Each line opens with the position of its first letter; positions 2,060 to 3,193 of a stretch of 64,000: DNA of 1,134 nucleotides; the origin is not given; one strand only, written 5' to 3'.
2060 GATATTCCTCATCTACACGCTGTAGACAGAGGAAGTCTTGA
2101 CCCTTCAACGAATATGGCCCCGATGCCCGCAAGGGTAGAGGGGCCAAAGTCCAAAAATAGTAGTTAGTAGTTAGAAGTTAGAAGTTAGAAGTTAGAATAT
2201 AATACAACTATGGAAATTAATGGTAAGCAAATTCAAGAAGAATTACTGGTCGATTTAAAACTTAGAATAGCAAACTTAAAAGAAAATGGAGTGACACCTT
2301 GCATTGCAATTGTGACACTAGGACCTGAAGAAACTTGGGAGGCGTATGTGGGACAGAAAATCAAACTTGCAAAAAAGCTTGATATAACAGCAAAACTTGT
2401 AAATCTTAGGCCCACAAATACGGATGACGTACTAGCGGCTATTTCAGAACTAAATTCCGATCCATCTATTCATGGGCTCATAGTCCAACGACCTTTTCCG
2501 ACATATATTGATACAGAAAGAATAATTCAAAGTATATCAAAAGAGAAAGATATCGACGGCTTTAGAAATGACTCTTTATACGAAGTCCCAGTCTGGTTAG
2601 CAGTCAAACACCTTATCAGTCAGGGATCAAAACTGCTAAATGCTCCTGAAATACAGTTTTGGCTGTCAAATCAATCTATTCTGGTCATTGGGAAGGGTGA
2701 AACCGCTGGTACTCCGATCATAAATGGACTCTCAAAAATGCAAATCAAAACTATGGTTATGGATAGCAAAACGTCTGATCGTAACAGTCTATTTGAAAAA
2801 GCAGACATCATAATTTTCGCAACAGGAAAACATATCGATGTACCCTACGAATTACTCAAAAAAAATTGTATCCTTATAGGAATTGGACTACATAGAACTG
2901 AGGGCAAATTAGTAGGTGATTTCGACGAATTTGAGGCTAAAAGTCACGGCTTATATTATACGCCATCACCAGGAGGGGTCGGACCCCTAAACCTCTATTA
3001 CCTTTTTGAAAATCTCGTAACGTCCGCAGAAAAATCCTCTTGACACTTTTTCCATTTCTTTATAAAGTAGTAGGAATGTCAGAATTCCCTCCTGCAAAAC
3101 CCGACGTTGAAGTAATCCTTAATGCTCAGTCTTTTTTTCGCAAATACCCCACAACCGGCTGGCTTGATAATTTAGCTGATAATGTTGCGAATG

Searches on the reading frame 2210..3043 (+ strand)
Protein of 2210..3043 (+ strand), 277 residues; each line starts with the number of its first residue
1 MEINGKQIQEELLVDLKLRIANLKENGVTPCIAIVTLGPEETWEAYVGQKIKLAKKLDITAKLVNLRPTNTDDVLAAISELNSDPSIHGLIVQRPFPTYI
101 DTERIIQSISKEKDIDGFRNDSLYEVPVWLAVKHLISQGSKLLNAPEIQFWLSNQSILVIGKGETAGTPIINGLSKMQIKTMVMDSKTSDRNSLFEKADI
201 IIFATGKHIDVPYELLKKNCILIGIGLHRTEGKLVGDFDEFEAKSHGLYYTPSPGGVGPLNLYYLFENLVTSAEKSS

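Call 10: search_protein_families(library=pfam, proteins=[window:2210-3043:+], max_evalue=1)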
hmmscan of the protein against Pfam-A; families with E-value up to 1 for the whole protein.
window:2210-3043:+ (277 aa): 3 families
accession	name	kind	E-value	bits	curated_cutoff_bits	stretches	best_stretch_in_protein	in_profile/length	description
PF00763.28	THF_DHG_CYH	-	6.4e-27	94.5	32.8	1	3-116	1-115/115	Tetrahydrofolate dehydrogenase/cyclohydrolase, catalytic domain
PF02882.25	THF_DHG_CYH_C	-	1.3e-25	90.1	27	1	150-275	32-158/160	Tetrahydrofolate dehydrogenase/cyclohydrolase, NAD(P)-binding domain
PF01488.26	Shikimate_DH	-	0.1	13.1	24.3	1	152-192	10-49/138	Shikimate / quinate 5-dehydrogenase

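Call 31: find_homologous_proteins(query=window:2210-3043:+, max_evalue=1e-20)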
Query window:2210-3043:+ (277 aa): 375 proteins with E <= 1e-20 among 1023 candidates; the best 120 are listed.
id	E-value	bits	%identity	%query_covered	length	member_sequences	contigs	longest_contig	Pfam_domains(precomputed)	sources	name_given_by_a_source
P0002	3.5e-163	560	90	100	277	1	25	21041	PF02882.26,PF00763.29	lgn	-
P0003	2.2e-152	524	83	100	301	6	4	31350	PF02882.26,PF00763.29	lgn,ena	-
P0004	2.3e-152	524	84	100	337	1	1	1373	PF02882.26,PF00763.29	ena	-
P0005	1.2e-151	522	83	100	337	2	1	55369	PF02882.26,PF00763.29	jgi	-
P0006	4.8e-150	516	83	100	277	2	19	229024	PF02882.26,PF00763.29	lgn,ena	-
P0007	1.5e-149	515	83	100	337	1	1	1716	PF02882.26,PF00763.29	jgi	-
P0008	2.6e-148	511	84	100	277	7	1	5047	PF02882.26,PF00763.29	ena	-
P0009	3.4e-142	491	80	100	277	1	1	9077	PF02882.26,PF00763.29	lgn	-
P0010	7.1e-140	483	79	100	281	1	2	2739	PF02882.26,PF00763.29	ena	-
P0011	1.2e-131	456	75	99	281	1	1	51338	PF02882.26,PF00763.29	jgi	jgi:methylenetetrahydrofolate dehydrogenase (NADP+)/methenyltetrahydrofolate cyclohydrolase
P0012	1.6e-129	449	74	100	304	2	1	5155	PF02882.26,PF00763.29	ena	-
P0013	7.1e-129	447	72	100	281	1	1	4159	PF02882.26,PF00763.29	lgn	-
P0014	8.6e-128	444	72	99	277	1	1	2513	PF02882.26,PF00763.29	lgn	-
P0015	9.1e-128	443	74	100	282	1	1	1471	PF02882.26,PF00763.29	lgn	-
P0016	1.2e-127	443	71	100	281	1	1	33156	PF02882.26,PF00763.29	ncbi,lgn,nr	ncbi:MAG: bifunctional 5,10-methylenetetrahydrofolate dehydrogenase/5,10-methenyltetrahydrofolate cy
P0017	1.6e-127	443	72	100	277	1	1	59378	PF02882.26,PF00763.29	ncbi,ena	-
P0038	8.7e-117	407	67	99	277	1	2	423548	PF02882.26,PF00763.29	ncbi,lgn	-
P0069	1.0e-100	355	57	100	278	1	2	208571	PF02882.26,PF00763.29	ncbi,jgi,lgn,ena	-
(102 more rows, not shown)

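Call 32: find_encoding_contigs(protein=P0002, flank=5000, max_places=4)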
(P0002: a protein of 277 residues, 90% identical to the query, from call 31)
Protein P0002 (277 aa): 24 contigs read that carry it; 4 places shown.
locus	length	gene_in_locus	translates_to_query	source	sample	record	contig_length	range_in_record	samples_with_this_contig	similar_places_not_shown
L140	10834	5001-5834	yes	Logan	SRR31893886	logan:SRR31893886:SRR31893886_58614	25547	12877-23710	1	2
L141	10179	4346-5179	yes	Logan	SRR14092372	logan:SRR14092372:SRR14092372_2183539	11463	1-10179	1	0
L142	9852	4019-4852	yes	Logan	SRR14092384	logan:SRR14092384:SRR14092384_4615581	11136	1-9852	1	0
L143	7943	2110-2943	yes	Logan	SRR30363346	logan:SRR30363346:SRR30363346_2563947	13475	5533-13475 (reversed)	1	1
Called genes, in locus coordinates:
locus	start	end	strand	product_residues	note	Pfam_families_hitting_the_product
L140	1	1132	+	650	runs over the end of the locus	PF02518:HATPase_c, PF00204:DNA_gyraseB, PF01751:Toprim, PF00986:DNA_gyraseB_C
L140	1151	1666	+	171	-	PF00719:Pyrophosphatase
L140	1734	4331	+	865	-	PF00521:DNA_topoisoIV, PF03989:DNA_gyraseA_C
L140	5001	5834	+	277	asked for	PF00763:THF_DHG_CYH, PF02882:THF_DHG_CYH_C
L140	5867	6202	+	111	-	-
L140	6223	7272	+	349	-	PF02129:Peptidase_S15, PF20434:BD-FAE, PF00561:Abhydrolase_1, PF12146:Hydrolase_4, PF12697:Abhydrolase_6, PF00326:Peptidase_S9, PF01738:DLH, PF08840:BAAT_C (weak), +3 more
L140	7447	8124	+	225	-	PF00188:CAP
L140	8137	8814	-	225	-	-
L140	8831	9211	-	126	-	-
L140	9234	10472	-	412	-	-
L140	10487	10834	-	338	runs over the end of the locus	PF02899:Phage_int_SAM_1, PF13102:Phage_int_SAM_5, PF00589:Phage_integrase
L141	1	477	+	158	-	?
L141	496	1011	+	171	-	PF00719:Pyrophosphatase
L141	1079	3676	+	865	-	PF00521:DNA_topoisoIV, PF03989:DNA_gyraseA_C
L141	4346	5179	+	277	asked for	PF00763:THF_DHG_CYH, PF02882:THF_DHG_CYH_C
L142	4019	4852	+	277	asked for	PF00763:THF_DHG_CYH, PF02882:THF_DHG_CYH_C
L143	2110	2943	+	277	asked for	PF00763:THF_DHG_CYH, PF02882:THF_DHG_CYH_C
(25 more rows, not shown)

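Call 33: find_encoding_contigs(protein=P0006, flank=5000, max_places=3)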
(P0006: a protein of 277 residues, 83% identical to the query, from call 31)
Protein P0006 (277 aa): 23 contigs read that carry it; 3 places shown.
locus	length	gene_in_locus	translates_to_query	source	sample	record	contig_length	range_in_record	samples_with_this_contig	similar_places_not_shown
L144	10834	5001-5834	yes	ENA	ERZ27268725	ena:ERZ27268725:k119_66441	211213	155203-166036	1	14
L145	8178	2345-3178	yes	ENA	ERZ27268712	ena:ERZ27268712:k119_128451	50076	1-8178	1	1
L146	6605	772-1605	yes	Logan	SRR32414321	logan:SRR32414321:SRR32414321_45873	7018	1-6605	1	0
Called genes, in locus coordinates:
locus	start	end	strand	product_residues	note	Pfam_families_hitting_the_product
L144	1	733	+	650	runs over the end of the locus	PF02518:HATPase_c, PF00204:DNA_gyraseB, PF01751:Toprim, PF00986:DNA_gyraseB_C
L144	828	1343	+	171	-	PF00719:Pyrophosphatase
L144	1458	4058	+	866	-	PF00521:DNA_topoisoIV, PF03989:DNA_gyraseA_C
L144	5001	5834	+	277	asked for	PF00763:THF_DHG_CYH, PF02882:THF_DHG_CYH_C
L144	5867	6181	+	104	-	-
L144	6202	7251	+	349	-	PF02129:Peptidase_S15, PF20434:BD-FAE, PF00561:Abhydrolase_1, PF12146:Hydrolase_4, PF12697:Abhydrolase_6, PF00326:Peptidase_S9, PF01738:DLH, PF08840:BAAT_C (weak), +3 more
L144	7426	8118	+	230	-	PF00188:CAP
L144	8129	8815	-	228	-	PF00515:TPR_1 (faint)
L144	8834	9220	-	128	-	-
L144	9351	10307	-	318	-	PF02899:Phage_int_SAM_1, PF13102:Phage_int_SAM_5, PF00589:Phage_integrase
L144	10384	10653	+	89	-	-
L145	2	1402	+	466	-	?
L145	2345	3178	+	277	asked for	PF00763:THF_DHG_CYH, PF02882:THF_DHG_CYH_C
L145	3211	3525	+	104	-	-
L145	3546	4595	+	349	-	PF02129:Peptidase_S15, PF20434:BD-FAE, PF00561:Abhydrolase_1, PF12146:Hydrolase_4, PF12697:Abhydrolase_6, PF00326:Peptidase_S9, PF01738:DLH, PF08840:BAAT_C (weak), +3 more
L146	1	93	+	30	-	?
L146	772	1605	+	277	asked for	PF00763:THF_DHG_CYH, PF02882:THF_DHG_CYH_C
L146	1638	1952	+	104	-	-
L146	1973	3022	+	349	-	PF02129:Peptidase_S15, PF20434:BD-FAE, PF00561:Abhydrolase_1, PF12146:Hydrolase_4, PF12697:Abhydrolase_6, PF00326:Peptidase_S9, PF01738:DLH, PF08840:BAAT_C (weak), +2 more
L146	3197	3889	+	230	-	PF00188:CAP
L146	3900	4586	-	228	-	PF13424:TPR_12 (faint), PF00515:TPR_1 (faint)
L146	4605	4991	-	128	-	-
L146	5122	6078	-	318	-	PF02899:Phage_int_SAM_1, PF13102:Phage_int_SAM_5, PF00589:Phage_integrase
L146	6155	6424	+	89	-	-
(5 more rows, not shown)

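Call 34: find_encoding_contigs(protein=P0005, flank=5000, max_places=3)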
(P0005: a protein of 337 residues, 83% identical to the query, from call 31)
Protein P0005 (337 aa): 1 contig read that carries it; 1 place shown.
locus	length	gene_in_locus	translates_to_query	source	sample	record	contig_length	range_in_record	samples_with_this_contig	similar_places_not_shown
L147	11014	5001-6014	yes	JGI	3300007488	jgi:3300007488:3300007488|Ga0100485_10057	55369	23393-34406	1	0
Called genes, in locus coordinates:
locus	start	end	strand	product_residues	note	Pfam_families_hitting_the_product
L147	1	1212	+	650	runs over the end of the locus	PF02518:HATPase_c, PF00204:DNA_gyraseB, PF01751:Toprim, PF00986:DNA_gyraseB_C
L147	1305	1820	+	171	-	PF00719:Pyrophosphatase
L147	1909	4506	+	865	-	PF00521:DNA_topoisoIV, PF03989:DNA_gyraseA_C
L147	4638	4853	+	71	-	-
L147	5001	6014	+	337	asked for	PF00763:THF_DHG_CYH, PF02882:THF_DHG_CYH_C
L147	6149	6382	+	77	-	-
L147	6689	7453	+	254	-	PF02129:Peptidase_S15, PF20434:BD-FAE, PF00561:Abhydrolase_1, PF12146:Hydrolase_4, PF12697:Abhydrolase_6, PF01738:DLH, PF00326:Peptidase_S9, PF05448:AXE1, +2 more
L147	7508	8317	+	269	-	PF00188:CAP (weak)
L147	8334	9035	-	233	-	PF07719:TPR_2 (faint), PF13428:TPR_14 (faint), PF13424:TPR_12 (weak), PF00515:TPR_1 (weak)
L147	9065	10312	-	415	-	-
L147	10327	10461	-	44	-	-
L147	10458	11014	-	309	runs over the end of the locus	PF02899:Phage_int_SAM_1, PF13102:Phage_int_SAM_5, PF00589:Phage_integrase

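Call 48: list_cluster_members(proteins=[P0001, P0016, P0017, P0038, P0069, window:2210-3040:+])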
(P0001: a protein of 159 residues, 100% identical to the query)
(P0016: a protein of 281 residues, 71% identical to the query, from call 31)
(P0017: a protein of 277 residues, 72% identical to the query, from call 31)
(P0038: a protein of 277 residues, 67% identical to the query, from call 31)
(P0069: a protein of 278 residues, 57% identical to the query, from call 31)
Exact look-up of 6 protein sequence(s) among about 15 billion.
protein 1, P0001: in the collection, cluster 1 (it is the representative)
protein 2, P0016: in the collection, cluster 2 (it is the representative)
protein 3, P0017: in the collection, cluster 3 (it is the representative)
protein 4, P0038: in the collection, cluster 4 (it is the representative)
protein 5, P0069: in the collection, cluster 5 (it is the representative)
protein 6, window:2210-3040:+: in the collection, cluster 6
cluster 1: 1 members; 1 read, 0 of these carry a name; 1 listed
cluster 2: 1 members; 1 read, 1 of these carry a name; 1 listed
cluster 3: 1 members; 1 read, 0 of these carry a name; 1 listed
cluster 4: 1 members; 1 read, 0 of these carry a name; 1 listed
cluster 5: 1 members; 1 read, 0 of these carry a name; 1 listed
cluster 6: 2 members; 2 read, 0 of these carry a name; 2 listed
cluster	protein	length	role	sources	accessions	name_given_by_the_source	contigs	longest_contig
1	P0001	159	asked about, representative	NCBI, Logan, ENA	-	-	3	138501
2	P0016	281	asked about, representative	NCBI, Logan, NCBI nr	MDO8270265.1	MAG: bifunctional 5,10-methylenetetrahydrofolate ... | bifunctional 5,10-methylenetetrahydrofolate dehydrogenase/5,10-methenyltetrahydrofolate ...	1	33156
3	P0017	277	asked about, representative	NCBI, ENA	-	-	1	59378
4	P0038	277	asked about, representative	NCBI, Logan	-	-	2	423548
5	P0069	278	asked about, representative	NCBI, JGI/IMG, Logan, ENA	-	-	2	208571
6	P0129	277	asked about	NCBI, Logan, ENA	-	-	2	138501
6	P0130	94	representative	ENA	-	-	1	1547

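Call 60: find_encoding_contigs(protein=P0011, flank=3000, max_places=3)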
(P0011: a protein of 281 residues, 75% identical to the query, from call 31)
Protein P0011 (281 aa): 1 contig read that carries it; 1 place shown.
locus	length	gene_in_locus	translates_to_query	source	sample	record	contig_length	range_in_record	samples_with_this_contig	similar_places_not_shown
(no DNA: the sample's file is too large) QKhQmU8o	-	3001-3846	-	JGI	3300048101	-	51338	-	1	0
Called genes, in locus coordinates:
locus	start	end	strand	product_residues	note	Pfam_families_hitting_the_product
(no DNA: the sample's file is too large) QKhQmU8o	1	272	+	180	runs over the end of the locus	PF00719:Pyrophosphatase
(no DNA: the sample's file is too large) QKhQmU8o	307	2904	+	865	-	PF00521:DNA_topoisoIV, PF03989:DNA_gyraseA_C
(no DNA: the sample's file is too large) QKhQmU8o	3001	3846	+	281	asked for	PF00763:THF_DHG_CYH, PF02882:THF_DHG_CYH_C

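Call 61: find_encoding_contigs(protein=P0009, flank=3000, max_places=3)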
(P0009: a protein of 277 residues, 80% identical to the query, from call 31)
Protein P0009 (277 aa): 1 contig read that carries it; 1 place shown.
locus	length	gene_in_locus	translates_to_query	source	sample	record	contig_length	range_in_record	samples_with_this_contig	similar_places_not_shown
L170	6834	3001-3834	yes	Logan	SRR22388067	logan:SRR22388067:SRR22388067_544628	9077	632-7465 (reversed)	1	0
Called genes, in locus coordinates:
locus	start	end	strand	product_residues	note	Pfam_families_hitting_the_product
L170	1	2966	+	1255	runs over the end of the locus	PF00270:DEAD, PF04851:ResIII, PF00271:Helicase_C, PF12802:MarR_2 (faint)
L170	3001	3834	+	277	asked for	PF00763:THF_DHG_CYH, PF02882:THF_DHG_CYH_C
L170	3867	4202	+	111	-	-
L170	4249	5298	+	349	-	PF02129:Peptidase_S15, PF20434:BD-FAE, PF00561:Abhydrolase_1, PF12146:Hydrolase_4, PF12697:Abhydrolase_6 (weak), PF00326:Peptidase_S9, PF01738:DLH (weak), PF08840:BAAT_C (weak), +1 more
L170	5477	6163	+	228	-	PF00188:CAP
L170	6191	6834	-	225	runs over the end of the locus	PF07719:TPR_2 (faint), PF00515:TPR_1 (faint)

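Call 62: find_encoding_contigs(protein=P0017, flank=3000, max_places=3)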
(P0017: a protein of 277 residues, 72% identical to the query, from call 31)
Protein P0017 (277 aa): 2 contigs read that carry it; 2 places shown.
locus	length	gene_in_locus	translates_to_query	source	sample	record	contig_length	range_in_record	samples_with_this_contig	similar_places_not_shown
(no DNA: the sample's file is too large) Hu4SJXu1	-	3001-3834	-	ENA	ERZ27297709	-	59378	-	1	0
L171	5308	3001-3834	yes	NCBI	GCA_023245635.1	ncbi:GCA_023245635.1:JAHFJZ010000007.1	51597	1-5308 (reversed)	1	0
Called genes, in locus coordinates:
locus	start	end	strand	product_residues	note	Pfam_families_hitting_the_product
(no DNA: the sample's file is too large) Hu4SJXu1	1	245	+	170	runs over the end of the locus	PF00719:Pyrophosphatase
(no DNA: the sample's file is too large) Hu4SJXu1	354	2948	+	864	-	PF00521:DNA_topoisoIV, PF03989:DNA_gyraseA_C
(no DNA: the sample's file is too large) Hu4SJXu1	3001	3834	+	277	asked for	PF00763:THF_DHG_CYH, PF02882:THF_DHG_CYH_C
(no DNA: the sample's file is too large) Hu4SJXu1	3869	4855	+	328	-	PF02729:OTCace_N, PF00185:OTCace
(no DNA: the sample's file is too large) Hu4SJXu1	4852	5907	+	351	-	PF00988:CPSase_sm_chain, PF00117:GATase, PF07722:Peptidase_C26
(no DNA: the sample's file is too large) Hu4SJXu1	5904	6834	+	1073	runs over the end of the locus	PF25596:CPSase_L_D1, PF02786:CPSase_L_D2, PF02787:CPSase_L_D3, PF25596:CPSase_L_D1, PF02222:ATP-grasp, PF02786:CPSase_L_D2, PF07478:Dala_Dala_lig_C, PF15632:ATPgrasp_Ter, +2 more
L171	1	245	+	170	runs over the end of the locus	PF00719:Pyrophosphatase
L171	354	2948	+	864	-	PF00521:DNA_topoisoIV, PF03989:DNA_gyraseA_C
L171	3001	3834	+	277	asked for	PF00763:THF_DHG_CYH, PF02882:THF_DHG_CYH_C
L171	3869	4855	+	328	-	PF02729:OTCace_N, PF00185:OTCace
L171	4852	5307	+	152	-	?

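Call 91: search_protein_families(library=pfam, proteins=[L140:4468-4683:+, L147:4638-4850:+, L146:229-534:+, L144:4470-4697:+, L147:4921-5091:+], max_evalue=1)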
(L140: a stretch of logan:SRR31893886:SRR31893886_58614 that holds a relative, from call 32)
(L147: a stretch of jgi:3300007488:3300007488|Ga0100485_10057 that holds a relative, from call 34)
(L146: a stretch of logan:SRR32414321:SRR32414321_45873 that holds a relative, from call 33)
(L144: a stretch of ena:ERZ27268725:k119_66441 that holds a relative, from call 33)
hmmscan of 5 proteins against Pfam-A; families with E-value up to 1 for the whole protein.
L140:4468-4683:+ (72 aa): 1 family
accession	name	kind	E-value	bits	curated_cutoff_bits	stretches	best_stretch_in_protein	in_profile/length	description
PF15158.11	TMEM249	-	0.25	11.5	25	1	12-69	27-85/184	Cation channel sperm-associated auxiliary subunit TMEM249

L147:4638-4850:+ (71 aa): 1 family
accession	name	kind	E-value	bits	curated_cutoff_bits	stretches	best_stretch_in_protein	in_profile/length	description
PF17332.7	DUF5592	-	0.29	12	26.7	1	19-54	10-45/89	Family of unknown function (DUF5592)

L146:229-534:+ (102 aa): 1 family
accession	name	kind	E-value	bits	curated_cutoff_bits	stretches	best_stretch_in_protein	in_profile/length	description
PF00487.30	FA_desaturase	-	0.079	13.1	29.7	1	19-77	127-179/253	Fatty acid desaturase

L144:4470-4697:+ (76 aa): 1 family
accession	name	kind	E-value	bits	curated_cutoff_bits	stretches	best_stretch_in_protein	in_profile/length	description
PF15338.11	TPIP1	-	0.042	14.4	27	1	29-71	51-93/123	p53-regulated apoptosis-inducing protein 1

L147:4921-5091:+ (57 aa): 0 families

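Call 102: search_protein_families(library=padloc, proteins=[L147:4638-4850:+, L147:4921-5091:+, L146:229-534:+, L146:550-699:+, L144:4470-4697:+], max_evalue=1)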
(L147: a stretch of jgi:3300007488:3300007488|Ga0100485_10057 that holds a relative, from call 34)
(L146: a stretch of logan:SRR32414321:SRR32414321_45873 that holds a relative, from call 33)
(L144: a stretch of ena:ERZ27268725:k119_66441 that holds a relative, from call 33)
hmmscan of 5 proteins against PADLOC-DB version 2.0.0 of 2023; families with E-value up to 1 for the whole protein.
L147:4638-4850:+ (71 aa): 0 families

L147:4921-5091:+ (57 aa): 0 families

L146:229-534:+ (102 aa): 0 families

L146:550-699:+ (50 aa): 0 families

L144:4470-4697:+ (76 aa): 0 families

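Call 103: search_protein_families(library=phrogs, proteins=[L147:4638-4850:+, L147:4921-5091:+, L146:229-534:+, L146:550-699:+, L144:4470-4697:+], max_evalue=1)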
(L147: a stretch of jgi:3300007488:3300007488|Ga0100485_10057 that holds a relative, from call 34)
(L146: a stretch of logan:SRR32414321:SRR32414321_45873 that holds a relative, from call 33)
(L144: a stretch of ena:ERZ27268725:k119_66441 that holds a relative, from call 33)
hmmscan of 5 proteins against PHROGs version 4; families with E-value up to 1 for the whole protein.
L147:4638-4850:+ (71 aa): 1 family
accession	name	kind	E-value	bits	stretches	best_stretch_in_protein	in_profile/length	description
phrog_19590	-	unknown function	0.21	12.8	1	29-62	16-50/68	-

L147:4921-5091:+ (57 aa): 0 families

L146:229-534:+ (102 aa): 2 families
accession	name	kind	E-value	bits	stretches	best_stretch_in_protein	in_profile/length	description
phrog_19804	-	unknown function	0.1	13.8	1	46-76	3-33/51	-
phrog_27196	-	unknown function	0.39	11.7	1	66-94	19-47/59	-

L146:550-699:+ (50 aa): 0 families

L144:4470-4697:+ (76 aa): 0 families

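Call 107: find_encoding_contigs(protein=P0003, flank=2500, max_places=6)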
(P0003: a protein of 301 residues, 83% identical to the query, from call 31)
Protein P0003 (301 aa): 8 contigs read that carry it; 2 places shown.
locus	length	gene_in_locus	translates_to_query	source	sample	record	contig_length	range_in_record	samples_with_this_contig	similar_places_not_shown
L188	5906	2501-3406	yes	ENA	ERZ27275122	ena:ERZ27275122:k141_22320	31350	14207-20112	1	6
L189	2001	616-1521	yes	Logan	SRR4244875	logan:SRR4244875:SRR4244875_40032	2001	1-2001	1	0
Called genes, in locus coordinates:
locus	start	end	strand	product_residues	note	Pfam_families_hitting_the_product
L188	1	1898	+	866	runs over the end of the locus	PF00521:DNA_topoisoIV, PF03989:DNA_gyraseA_C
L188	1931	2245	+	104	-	-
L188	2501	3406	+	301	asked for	PF00763:THF_DHG_CYH, PF02882:THF_DHG_CYH_C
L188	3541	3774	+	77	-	-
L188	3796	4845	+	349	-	PF02129:Peptidase_S15, PF20434:BD-FAE, PF00561:Abhydrolase_1, PF12146:Hydrolase_4, PF12697:Abhydrolase_6, PF00326:Peptidase_S9, PF01738:DLH, PF05448:AXE1 (weak), +1 more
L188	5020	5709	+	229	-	PF00188:CAP (weak)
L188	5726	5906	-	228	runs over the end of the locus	PF07719:TPR_2 (faint), PF13424:TPR_12 (weak), PF00515:TPR_1 (weak)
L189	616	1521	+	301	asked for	PF00763:THF_DHG_CYH, PF02882:THF_DHG_CYH_C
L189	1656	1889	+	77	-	-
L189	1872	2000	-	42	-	?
